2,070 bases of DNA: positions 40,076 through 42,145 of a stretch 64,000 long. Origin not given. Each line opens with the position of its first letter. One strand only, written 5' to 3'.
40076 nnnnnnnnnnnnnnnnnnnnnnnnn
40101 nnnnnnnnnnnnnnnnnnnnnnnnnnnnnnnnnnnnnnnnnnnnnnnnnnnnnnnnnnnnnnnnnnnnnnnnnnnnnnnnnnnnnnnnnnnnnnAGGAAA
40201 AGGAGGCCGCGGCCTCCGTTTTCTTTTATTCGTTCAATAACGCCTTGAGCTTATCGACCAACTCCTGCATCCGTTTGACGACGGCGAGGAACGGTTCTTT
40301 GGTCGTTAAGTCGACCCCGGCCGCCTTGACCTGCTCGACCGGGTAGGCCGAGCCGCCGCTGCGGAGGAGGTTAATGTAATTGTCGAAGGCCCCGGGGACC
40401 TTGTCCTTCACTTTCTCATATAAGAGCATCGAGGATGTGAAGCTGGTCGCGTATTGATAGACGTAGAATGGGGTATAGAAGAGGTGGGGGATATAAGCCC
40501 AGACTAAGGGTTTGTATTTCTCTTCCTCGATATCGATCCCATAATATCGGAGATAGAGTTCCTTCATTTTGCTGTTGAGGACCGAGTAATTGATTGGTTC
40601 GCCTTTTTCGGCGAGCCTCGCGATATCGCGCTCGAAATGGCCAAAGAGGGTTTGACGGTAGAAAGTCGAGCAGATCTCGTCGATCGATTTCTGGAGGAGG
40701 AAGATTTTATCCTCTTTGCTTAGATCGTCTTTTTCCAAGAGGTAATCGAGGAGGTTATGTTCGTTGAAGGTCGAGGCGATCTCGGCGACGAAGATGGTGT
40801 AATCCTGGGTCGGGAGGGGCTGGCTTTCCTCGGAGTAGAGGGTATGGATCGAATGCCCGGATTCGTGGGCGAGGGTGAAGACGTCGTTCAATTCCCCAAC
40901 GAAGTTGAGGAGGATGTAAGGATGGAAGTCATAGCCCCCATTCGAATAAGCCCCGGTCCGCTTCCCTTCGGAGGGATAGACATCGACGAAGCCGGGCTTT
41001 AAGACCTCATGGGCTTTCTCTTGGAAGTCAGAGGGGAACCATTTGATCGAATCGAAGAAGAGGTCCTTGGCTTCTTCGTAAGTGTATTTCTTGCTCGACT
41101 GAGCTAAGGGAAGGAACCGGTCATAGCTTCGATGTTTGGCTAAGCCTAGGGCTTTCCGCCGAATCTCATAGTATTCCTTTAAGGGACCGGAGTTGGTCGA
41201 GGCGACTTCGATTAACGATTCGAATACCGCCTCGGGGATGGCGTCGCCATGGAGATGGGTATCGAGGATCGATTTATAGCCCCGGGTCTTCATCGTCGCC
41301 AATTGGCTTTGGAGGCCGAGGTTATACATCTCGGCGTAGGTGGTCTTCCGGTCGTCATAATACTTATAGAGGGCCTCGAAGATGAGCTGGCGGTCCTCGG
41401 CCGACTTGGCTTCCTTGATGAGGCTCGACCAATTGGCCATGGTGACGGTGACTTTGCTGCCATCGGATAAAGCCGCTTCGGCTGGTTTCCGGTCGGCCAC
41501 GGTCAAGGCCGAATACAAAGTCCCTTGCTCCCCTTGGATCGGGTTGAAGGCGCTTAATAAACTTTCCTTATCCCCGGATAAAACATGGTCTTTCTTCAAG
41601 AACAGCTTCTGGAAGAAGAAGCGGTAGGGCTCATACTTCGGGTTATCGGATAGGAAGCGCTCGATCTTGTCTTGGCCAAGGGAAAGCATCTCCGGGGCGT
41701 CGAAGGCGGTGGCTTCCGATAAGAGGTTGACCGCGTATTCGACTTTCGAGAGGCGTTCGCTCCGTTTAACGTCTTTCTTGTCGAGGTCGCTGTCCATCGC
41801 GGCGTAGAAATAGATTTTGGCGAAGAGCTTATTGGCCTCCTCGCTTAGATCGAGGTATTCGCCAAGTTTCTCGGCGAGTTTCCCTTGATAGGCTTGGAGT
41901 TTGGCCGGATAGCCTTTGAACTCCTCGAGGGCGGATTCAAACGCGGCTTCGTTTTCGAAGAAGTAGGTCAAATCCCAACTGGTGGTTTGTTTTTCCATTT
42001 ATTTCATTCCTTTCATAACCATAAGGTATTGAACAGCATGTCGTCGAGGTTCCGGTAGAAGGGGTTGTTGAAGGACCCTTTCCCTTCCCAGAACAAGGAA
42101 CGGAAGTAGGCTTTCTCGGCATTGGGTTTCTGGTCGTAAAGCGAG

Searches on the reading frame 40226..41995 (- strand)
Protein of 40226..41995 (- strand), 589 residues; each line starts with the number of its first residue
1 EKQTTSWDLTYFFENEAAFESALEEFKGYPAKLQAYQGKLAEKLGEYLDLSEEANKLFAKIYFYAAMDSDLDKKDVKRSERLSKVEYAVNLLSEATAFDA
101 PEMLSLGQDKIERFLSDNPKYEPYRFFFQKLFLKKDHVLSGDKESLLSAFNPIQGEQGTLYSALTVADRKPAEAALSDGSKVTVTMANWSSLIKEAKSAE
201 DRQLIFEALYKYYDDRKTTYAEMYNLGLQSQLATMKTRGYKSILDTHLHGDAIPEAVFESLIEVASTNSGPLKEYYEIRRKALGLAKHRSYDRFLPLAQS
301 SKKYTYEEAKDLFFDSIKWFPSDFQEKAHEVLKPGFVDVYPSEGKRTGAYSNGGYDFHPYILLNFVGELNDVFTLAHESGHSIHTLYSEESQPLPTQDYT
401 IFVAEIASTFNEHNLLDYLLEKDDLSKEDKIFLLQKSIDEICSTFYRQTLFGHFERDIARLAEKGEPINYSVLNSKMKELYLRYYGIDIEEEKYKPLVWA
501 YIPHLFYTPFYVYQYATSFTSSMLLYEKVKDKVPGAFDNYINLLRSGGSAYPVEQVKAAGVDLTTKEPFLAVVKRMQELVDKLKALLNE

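Call 63: search_protein_families(library=ncbifam, proteins=[window:40226-41995:-], max_evalue=1e-10)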
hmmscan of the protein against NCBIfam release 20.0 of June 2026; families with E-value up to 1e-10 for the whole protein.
window:40226-41995:- (589 aa): 3 families
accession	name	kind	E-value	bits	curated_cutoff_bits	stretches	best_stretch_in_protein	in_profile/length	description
TIGR00181.1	pepF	equivalog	2.7e-158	528.5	490.55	1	3-585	6-590/591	oligoendopeptidase F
TIGR02290.1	M3_fam_3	subfamily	1.8e-92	311.2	561.7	1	7-586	2-587/587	M3 family oligoendopeptidase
TIGR02289.1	M3_not_pepF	subfamily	1.8e-20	73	442.35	1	273-582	236-547/549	M3 family oligoendopeptidase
